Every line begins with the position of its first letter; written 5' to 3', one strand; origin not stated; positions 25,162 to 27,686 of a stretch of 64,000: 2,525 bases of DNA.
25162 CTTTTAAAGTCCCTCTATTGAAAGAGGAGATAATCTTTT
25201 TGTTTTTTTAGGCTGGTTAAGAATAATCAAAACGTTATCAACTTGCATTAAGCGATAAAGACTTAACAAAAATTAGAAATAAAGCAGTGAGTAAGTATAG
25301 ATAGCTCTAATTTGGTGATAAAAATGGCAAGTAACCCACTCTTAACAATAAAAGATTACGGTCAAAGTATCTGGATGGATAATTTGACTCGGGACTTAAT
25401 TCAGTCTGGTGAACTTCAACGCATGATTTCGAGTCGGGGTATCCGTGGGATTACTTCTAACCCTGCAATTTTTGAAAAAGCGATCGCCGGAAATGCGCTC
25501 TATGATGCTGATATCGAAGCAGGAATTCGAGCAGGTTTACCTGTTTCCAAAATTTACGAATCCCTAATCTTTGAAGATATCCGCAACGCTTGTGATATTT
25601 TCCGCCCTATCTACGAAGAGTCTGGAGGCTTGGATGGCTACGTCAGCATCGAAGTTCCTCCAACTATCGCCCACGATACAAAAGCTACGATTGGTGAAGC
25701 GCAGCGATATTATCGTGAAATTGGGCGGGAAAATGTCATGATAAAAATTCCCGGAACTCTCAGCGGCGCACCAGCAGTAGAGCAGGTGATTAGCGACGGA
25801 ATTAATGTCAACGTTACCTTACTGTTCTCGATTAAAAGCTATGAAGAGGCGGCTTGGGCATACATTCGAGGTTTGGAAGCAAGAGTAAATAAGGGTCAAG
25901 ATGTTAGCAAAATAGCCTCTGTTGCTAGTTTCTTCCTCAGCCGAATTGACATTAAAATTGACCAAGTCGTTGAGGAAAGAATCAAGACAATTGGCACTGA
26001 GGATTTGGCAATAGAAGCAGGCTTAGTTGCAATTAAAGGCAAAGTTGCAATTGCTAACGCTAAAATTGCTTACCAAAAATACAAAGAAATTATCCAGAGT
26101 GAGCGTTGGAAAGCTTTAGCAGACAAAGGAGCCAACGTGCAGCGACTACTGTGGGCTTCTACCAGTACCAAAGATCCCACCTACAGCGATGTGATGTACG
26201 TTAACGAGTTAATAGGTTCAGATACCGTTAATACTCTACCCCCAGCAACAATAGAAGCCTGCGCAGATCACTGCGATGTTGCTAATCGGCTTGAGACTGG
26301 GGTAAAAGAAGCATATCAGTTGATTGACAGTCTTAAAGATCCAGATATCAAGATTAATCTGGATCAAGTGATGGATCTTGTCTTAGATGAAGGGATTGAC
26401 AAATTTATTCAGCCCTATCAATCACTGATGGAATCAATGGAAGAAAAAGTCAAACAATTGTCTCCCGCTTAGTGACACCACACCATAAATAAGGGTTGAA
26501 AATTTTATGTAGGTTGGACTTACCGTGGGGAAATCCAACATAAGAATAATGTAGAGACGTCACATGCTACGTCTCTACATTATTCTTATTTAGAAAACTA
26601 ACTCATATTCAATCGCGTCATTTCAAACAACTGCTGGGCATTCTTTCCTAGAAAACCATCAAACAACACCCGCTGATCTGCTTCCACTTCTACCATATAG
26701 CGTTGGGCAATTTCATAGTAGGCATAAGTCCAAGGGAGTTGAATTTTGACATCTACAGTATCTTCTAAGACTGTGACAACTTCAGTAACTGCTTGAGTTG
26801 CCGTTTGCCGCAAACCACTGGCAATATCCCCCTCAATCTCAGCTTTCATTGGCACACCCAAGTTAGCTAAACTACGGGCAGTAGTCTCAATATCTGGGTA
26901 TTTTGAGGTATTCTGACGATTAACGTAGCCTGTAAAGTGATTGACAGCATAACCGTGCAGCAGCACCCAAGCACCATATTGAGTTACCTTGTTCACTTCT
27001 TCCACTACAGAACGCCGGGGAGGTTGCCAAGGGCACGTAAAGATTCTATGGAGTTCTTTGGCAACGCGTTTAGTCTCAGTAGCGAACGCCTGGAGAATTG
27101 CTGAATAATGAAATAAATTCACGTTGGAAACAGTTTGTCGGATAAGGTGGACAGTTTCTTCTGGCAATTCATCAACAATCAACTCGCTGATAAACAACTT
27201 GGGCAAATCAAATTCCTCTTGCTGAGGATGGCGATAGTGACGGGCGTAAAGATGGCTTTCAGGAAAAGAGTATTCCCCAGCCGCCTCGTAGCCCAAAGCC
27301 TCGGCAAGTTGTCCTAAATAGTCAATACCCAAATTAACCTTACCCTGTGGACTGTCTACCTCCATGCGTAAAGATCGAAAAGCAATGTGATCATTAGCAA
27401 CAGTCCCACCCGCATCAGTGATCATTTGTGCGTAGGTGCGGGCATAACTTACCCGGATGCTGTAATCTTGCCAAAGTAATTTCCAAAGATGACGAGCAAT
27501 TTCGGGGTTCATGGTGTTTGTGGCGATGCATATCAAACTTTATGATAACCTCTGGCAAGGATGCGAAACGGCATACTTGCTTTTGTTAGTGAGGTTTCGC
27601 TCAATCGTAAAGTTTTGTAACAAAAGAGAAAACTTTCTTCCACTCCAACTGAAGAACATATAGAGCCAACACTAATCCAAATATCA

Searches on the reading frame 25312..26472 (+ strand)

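Call 83: search_protein_families(library=pfam, proteins=[window:25312-26472:+], max_evalue=0.00001)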
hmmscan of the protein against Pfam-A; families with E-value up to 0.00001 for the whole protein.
window:25312-26472:+ (386 aa): 1 family
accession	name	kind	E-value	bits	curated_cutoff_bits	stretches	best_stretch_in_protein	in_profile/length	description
PF00923.25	TAL_FSA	-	1.1e-79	268.2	27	1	20-375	1-284/285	Transaldolase/Fructose-6-phosphate aldolase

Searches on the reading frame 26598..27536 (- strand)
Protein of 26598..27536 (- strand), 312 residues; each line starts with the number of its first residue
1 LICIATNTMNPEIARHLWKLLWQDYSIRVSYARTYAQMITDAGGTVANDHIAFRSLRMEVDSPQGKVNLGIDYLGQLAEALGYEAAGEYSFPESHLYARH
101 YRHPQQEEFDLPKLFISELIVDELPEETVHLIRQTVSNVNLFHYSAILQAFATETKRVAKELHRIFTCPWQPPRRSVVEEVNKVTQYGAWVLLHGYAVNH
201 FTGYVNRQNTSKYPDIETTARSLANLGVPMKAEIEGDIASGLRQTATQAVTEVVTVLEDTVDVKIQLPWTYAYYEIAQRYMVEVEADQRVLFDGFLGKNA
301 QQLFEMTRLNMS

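Call 83: search_protein_families(library=pfam, proteins=[window:26598-27536:-], max_evalue=0.00001)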
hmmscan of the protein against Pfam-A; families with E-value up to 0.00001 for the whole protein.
window:26598-27536:- (312 aa): 1 family
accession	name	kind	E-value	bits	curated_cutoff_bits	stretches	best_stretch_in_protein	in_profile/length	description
PF07063.19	HGLS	-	1.9e-23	83.9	25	1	40-302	41-304/386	2-oxoadipate dioxygenase/decarboxylase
